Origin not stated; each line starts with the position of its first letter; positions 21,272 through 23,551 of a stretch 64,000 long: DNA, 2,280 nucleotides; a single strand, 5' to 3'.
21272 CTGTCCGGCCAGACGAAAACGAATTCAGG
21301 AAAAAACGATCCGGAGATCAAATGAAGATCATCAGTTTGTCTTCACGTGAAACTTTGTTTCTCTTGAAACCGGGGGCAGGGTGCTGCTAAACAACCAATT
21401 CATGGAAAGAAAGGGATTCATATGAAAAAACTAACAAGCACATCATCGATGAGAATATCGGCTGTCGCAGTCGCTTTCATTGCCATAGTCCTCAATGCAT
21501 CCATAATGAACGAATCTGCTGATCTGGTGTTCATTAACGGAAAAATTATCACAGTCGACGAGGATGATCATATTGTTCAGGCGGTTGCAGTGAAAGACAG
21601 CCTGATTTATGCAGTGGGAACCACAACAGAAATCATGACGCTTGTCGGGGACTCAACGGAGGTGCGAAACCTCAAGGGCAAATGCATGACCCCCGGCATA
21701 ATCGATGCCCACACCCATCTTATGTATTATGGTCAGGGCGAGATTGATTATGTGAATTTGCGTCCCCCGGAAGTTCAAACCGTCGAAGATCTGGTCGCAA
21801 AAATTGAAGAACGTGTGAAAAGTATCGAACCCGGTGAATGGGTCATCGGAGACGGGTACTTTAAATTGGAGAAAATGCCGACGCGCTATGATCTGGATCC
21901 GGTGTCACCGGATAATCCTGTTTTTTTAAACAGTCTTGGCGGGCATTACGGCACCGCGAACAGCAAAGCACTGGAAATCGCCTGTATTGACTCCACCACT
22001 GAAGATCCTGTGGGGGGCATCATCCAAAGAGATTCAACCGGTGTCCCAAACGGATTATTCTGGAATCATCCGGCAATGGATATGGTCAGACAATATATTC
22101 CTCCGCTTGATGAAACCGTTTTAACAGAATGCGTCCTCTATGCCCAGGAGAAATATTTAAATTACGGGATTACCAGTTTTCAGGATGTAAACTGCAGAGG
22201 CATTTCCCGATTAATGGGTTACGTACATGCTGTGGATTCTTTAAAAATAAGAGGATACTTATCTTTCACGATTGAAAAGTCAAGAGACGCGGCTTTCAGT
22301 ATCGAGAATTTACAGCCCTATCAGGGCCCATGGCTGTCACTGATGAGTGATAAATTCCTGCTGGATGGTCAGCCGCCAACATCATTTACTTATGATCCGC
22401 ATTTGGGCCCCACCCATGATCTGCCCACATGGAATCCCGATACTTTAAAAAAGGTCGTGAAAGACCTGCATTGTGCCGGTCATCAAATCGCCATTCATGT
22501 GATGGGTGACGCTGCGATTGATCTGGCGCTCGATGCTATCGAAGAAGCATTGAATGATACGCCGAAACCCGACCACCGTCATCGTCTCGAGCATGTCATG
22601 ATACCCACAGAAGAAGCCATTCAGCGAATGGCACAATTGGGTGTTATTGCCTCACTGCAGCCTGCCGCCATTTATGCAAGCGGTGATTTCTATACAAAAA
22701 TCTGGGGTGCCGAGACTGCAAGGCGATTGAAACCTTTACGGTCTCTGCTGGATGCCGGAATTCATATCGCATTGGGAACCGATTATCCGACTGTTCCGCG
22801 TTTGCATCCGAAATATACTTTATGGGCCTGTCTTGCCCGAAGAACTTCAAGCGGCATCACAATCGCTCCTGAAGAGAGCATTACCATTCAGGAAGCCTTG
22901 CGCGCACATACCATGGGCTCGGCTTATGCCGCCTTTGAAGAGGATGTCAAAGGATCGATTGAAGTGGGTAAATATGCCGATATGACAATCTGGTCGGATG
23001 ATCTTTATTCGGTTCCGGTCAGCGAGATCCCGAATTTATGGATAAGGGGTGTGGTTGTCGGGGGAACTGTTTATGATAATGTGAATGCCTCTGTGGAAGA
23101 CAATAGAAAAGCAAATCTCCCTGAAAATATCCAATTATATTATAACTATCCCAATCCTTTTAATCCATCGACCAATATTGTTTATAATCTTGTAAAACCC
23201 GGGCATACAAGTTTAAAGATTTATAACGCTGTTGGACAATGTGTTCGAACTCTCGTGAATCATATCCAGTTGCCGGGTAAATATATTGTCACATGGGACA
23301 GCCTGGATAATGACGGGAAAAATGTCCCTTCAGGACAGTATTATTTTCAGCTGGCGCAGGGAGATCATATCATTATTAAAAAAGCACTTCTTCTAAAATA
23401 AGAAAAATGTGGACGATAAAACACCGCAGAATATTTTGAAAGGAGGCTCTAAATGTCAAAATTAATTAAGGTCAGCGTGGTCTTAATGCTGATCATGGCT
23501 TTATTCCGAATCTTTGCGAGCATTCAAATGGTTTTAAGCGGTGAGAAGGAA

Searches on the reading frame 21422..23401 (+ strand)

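Call 26: search_protein_families(library=pfam, proteins=[window:21422-23401:+], max_evalue=0.00001)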
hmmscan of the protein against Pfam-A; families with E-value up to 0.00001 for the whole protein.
window:21422-23401:+ (659 aa): 3 families
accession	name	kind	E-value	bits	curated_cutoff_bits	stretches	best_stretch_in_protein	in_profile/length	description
PF07969.17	Amidohydro_3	-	1.4e-75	256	29.7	1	80-550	1-470/472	Amidohydrolase family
PF01979.26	Amidohydro_1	-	3.4e-19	69.7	25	1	229-550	29-344/345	Amidohydrolase family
PF13860.13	FlgD_ig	-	4.8e-09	36.5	27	1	596-646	25-75/79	FlgD Ig-like domain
